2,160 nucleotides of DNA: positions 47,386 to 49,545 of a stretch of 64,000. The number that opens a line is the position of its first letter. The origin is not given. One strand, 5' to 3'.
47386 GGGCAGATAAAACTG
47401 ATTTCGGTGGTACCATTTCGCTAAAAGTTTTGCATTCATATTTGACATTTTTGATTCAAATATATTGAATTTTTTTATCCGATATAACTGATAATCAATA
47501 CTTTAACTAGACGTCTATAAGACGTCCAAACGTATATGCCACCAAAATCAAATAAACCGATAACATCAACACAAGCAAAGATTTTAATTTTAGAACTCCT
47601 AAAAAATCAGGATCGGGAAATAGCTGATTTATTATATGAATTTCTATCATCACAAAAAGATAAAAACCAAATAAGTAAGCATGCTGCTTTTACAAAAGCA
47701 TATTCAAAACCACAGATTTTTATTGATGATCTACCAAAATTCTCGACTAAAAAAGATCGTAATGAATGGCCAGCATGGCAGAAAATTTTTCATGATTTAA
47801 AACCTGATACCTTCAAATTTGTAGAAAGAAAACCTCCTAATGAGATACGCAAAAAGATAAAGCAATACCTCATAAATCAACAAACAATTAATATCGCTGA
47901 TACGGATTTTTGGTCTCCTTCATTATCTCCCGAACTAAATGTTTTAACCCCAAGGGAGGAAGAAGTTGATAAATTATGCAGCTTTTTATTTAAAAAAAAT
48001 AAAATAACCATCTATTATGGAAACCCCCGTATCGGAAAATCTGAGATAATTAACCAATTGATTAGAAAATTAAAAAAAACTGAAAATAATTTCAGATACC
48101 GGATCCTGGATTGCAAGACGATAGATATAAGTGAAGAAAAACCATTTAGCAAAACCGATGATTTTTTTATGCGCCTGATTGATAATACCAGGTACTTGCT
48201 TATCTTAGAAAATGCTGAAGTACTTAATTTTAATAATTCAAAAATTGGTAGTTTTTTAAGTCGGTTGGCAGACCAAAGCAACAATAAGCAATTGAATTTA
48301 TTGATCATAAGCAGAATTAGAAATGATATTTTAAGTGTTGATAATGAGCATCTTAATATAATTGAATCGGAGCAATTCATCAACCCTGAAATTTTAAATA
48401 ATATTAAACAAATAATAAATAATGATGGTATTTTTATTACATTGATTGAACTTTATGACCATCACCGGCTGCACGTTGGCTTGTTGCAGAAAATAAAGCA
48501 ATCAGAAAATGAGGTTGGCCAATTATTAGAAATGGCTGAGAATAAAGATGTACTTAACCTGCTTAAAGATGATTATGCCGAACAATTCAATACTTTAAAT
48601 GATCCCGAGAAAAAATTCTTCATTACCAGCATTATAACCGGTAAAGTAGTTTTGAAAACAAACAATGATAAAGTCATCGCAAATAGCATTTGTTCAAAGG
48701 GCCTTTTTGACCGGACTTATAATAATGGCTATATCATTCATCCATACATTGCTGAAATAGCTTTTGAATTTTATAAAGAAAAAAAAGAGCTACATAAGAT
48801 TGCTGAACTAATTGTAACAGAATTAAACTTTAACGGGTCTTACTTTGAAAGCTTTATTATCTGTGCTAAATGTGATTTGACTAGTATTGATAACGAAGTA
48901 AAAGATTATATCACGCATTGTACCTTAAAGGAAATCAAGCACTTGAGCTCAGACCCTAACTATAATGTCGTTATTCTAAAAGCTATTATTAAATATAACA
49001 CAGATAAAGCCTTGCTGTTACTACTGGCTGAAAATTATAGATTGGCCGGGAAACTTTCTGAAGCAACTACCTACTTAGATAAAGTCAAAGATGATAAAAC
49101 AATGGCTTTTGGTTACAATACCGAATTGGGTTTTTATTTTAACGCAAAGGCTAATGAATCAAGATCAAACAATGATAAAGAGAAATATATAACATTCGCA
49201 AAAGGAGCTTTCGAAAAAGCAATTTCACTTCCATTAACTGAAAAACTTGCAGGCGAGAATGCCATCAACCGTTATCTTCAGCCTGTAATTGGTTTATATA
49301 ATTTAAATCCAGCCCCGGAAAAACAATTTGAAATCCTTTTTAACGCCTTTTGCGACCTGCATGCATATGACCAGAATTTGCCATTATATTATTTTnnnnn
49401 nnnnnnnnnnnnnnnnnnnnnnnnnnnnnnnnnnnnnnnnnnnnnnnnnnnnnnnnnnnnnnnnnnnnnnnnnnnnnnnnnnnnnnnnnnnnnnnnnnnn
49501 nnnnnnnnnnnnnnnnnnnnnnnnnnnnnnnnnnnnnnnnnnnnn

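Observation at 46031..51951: Giant STAND NTPase/TPR protein divergently paired with an HD alarmone-hydrolase-led three-gene operon: candidate undescribed defence or stress-signalling module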

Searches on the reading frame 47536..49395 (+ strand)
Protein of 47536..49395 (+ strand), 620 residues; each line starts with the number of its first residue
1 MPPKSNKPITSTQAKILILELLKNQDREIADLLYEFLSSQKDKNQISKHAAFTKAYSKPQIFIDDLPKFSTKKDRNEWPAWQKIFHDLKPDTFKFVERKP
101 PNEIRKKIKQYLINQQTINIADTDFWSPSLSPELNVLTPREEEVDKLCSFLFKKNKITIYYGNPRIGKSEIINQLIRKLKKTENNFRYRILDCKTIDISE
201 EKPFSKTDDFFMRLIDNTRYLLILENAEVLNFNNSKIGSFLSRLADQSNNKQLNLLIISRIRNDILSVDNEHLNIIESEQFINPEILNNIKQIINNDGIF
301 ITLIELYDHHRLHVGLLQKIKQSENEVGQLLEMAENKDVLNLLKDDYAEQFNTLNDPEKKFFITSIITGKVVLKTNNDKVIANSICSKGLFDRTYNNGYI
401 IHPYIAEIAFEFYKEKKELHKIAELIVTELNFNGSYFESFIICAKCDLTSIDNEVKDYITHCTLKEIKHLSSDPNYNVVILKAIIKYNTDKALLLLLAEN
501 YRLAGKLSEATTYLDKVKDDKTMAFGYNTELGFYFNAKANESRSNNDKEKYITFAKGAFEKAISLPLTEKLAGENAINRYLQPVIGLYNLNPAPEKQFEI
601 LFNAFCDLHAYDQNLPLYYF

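Call 36: search_protein_representatives(protein=window:47536-49395:+)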
Query: 620 residues. Proteins with E-value up to 0.001 (for the whole library): 1; up to 1e-10: 1; up to 1e-30: 1. The best 1 are listed.
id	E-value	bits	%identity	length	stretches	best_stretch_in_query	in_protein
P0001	0.0e+00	1375.2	100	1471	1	1-620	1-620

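Call 47: predict_structure(protein=window:47536-49095:+)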
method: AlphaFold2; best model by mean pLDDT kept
length: 520 residues; sequences in the alignment: 1
mean_pLDDT: 34.4   pTM: 0.20
mean pLDDT of the five models: 34.4, 32.7, 30.9, 30.4, 30.0
residues with pLDDT >= 90: 0; 70-90: 0; 50-70: 13; < 50: 507
segments of 3 or more residues with pLDDT < 50: 1-495, 500-506
pLDDT, mean of each block of 10 residues (from residue 1): 31 39 40 44 34 29 31 39 33 29 37 29 23 26 36 33 33 43 37 33 37 37 35 37 39 34 26 26 35 32 29 27 32 32 37 37 33 27 28 30 35 38 37 31 34 35 35 33 38 48 47 50
secondary structure, 60 per line:
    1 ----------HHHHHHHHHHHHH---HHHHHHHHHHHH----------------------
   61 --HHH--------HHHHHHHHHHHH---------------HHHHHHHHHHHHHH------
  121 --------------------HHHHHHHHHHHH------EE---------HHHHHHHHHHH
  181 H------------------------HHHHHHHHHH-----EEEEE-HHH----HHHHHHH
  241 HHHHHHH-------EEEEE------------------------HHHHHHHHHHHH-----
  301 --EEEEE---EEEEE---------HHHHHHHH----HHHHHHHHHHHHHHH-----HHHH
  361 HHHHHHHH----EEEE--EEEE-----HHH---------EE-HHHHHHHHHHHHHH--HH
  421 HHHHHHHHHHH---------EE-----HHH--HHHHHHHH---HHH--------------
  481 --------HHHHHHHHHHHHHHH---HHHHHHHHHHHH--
elements in order: H11-23 H27-38 H74-85 H101-114 H141-152 H170-181 H206-215 E221-225 H234-247 E255-259 H284-295 E303-307 E311-315 H325-332 H337-351 H357-368 E373-376 E379-382 H403-416 H419-431 H453-460 H489-503 H507-518
